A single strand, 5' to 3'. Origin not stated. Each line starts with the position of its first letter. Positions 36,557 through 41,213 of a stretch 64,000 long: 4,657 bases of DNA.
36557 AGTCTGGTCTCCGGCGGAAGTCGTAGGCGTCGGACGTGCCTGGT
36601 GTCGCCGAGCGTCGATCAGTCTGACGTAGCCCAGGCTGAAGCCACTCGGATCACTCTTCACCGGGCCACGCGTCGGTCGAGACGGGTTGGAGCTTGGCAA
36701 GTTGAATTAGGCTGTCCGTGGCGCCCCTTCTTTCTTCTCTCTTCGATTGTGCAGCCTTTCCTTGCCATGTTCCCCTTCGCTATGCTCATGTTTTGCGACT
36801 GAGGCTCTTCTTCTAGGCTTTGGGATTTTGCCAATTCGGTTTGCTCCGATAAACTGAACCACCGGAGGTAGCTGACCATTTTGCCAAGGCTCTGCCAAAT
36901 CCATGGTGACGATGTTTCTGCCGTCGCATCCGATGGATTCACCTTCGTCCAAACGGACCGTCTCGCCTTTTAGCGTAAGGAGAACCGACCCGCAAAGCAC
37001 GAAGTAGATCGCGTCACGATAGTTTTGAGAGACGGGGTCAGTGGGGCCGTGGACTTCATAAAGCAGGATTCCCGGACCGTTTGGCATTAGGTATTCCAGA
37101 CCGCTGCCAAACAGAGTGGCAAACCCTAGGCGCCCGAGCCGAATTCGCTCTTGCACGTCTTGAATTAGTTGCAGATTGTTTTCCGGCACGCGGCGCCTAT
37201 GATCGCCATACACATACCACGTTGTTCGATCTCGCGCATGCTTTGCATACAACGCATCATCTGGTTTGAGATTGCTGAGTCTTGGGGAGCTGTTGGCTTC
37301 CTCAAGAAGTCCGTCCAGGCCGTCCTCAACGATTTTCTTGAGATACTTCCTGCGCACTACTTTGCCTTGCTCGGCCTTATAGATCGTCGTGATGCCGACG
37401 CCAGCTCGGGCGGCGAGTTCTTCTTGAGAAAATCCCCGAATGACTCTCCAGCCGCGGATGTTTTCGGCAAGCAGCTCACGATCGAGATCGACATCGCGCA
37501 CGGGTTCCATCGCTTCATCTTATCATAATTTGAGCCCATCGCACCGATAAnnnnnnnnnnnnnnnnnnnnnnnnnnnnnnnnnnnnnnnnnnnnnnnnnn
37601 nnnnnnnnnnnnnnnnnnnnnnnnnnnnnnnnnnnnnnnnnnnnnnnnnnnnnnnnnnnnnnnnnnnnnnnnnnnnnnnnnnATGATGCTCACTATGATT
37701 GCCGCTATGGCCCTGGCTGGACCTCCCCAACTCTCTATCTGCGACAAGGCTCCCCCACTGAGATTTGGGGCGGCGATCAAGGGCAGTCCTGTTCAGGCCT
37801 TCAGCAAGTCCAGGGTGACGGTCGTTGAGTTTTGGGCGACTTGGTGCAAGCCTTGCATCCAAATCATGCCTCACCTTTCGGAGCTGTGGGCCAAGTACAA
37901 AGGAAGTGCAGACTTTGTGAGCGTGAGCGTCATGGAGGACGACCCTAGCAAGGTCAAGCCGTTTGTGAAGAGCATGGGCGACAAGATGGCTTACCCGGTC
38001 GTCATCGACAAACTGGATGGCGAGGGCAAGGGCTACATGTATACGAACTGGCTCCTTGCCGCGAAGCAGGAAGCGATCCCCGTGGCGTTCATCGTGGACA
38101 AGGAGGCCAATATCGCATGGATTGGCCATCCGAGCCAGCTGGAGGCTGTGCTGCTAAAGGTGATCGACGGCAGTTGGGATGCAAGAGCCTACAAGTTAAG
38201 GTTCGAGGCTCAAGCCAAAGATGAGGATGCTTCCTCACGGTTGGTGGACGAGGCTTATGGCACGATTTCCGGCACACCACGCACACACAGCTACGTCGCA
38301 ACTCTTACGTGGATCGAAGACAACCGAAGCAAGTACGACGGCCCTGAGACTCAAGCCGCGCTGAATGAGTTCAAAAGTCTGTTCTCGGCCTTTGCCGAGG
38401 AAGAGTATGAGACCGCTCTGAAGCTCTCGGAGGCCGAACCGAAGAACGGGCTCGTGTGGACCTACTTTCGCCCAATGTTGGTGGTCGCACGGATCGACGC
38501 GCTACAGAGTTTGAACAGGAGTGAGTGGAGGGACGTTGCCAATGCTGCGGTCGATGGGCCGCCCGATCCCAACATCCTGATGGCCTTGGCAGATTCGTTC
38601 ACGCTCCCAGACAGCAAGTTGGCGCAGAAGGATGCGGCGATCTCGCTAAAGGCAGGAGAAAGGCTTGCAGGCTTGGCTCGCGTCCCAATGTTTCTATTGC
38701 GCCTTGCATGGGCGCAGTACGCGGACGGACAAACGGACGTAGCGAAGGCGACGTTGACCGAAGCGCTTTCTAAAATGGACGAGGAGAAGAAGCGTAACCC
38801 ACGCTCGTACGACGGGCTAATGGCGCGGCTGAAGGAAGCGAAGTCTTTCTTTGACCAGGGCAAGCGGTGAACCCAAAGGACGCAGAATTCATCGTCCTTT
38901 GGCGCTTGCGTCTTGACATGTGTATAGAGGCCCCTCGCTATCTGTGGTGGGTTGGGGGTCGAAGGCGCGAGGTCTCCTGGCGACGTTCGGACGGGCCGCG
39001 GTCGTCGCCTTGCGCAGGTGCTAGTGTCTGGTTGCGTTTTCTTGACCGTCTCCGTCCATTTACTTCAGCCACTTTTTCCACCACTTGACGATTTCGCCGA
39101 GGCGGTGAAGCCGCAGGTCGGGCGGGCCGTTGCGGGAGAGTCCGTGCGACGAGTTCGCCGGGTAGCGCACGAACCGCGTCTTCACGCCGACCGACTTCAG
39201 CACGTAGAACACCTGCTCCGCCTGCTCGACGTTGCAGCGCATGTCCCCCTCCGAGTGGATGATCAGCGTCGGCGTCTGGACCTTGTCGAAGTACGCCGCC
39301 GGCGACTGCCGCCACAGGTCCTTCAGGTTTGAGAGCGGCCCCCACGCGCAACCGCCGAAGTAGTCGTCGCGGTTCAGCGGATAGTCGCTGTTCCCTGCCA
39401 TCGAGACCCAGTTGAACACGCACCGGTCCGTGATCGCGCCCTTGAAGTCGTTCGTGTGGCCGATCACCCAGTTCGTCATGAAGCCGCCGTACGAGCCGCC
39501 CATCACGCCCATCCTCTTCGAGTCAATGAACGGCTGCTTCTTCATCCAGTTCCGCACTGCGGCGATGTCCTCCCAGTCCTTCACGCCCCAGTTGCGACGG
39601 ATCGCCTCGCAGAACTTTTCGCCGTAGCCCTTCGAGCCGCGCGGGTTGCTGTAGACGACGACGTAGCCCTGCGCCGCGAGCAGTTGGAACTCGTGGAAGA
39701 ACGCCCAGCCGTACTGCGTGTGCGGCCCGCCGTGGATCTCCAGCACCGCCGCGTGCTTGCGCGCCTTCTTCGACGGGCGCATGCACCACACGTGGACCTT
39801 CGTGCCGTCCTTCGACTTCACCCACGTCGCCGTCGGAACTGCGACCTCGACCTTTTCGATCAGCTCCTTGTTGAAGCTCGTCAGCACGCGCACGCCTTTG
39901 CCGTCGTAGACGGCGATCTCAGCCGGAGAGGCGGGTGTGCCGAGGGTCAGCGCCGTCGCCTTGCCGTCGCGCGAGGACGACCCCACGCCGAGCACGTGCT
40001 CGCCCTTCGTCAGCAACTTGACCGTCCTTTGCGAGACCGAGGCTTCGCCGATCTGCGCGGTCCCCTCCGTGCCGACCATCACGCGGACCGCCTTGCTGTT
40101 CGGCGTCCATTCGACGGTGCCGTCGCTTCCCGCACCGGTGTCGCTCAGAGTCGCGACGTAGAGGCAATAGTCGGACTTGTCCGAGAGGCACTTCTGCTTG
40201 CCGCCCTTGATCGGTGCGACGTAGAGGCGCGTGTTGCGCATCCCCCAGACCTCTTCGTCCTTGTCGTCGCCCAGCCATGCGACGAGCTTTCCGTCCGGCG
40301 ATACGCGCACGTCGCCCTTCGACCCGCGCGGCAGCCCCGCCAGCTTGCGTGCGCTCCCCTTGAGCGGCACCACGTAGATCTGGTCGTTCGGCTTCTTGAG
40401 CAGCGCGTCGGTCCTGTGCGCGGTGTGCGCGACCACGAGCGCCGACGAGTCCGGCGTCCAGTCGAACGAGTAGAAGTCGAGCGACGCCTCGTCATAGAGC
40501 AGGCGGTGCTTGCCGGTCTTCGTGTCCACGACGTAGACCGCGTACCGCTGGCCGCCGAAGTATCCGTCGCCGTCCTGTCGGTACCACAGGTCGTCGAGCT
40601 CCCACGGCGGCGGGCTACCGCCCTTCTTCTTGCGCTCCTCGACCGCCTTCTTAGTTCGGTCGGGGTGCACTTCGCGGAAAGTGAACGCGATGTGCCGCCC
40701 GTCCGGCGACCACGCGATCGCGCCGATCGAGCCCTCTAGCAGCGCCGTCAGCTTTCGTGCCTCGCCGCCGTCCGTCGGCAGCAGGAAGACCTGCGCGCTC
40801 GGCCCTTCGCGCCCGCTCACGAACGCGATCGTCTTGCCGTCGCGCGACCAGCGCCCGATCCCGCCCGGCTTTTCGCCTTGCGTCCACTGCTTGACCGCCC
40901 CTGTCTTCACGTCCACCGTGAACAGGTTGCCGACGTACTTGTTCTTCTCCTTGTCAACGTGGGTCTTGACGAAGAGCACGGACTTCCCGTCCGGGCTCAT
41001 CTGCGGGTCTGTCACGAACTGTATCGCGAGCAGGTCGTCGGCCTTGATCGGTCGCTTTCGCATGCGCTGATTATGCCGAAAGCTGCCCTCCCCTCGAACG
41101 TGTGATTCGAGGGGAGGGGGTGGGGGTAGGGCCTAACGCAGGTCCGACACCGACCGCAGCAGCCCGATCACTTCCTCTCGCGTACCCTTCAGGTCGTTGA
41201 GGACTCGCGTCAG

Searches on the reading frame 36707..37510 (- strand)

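Call 75: search_protein_families(library=pfam, proteins=[window:36707-37510:-], max_evalue=0.1)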
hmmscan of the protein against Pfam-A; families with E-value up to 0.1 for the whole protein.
window:36707-37510:- (267 aa): 6 families
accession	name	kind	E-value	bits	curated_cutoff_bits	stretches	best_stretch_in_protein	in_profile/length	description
PF01381.28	HTH_3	-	6.4e-06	26.6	23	1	21-61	4-45/55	Helix-turn-helix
PF13560.12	HTH_31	-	5e-05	24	27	1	14-52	2-40/64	Helix-turn-helix domain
PF12844.13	HTH_19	-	0.0015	18.8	30.2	1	16-61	2-48/64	Helix-turn-helix domain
PF07883.17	Cupin_2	-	0.008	16.3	27.2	1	162-196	15-49/70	Cupin domain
PF21621.3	MPI_cupin_dom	-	0.068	13.6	27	0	150-193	15-57/79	Mannose-6-phosphate isomerase, cupin domain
PF06719.19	AraC_N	-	0.083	12.9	24.2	0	146-192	3-49/150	AraC-type transcriptional regulator N-terminus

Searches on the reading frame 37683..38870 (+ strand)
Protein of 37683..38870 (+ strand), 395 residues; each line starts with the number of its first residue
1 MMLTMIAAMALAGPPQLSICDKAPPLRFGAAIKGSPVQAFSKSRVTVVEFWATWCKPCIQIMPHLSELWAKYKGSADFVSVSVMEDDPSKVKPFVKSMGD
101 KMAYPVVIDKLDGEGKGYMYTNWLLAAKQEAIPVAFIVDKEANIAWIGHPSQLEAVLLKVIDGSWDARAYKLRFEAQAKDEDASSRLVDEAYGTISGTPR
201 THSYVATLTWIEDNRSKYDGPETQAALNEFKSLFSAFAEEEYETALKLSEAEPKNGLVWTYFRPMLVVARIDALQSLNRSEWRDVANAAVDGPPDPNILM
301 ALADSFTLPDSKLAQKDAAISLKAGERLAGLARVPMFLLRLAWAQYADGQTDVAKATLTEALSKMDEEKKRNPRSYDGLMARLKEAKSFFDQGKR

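Call 75: search_protein_families(library=pfam, proteins=[window:37683-38870:+], max_evalue=0.1)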
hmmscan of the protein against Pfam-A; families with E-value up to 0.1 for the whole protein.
window:37683-38870:+ (395 aa): 5 families
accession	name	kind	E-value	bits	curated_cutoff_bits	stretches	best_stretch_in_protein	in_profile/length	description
PF00578.27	AhpC-TSA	-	2.1e-11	44.3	26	1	39-146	22-123/124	AhpC/TSA family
PF08534.16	Redoxin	-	9e-11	42.2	26.6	1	22-148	5-132/148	Redoxin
PF00085.26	Thioredoxin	-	9e-10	38.9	23.5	1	42-90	17-65/103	Thioredoxin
PF13905.12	Thioredoxin_8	-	6.5e-08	33.2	27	1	44-141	2-91/94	Thioredoxin-like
PF13174.12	TPR_6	-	0.0034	18.4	26.3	1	338-363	3-28/33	Tetratricopeptide repeat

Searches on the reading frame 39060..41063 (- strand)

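Call 7: search_protein_families(library=pfam, proteins=[window:39060-41063:-], max_evalue=0.001)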
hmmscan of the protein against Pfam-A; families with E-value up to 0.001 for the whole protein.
window:39060-41063:- (667 aa): 10 families
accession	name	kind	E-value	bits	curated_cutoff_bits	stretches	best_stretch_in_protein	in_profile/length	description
PF00326.27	Peptidase_S9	-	1e-49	169.4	22.6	1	453-667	1-211/213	Prolyl oligopeptidase family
PF07676.18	PD40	-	2.7e-12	46.7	20.9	0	111-128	9-26/38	WD40-like Beta Propeller Repeat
PF02129.25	Peptidase_S15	-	5.8e-11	43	23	1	419-533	1-112/262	X-Pro dipeptidyl-peptidase (S15 family)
PF00930.27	DPPIV_N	-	3e-09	36.5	22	1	23-128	1-118/354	Dipeptidyl peptidase IV (DPP IV) N-terminal region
PF05448.18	AXE1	-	6.5e-07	28.9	21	1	416-543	62-203/321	Acetyl xylan esterase (AXE1)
PF20434.5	BD-FAE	-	1e-05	25.6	26.8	0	584-618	177-211/215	BD-FAE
PF25174.1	Beta-prop_THOC3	-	2.4e-05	23.9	305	0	46-126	111-187/272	THOC3 beta-propeller domain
PF01738.24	DLH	-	7.4e-05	22.9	21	0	495-643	75-189/217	Dienelactone hydrolase family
PF08662.17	eIF2A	-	0.00058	20.3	20.5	0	26-127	17-117/194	Eukaryotic translation initiation factor eIF2A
PF12697.13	Abhydrolase_6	-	0.00087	20.4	26.3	0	443-557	4-93/217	Alpha/beta hydrolase family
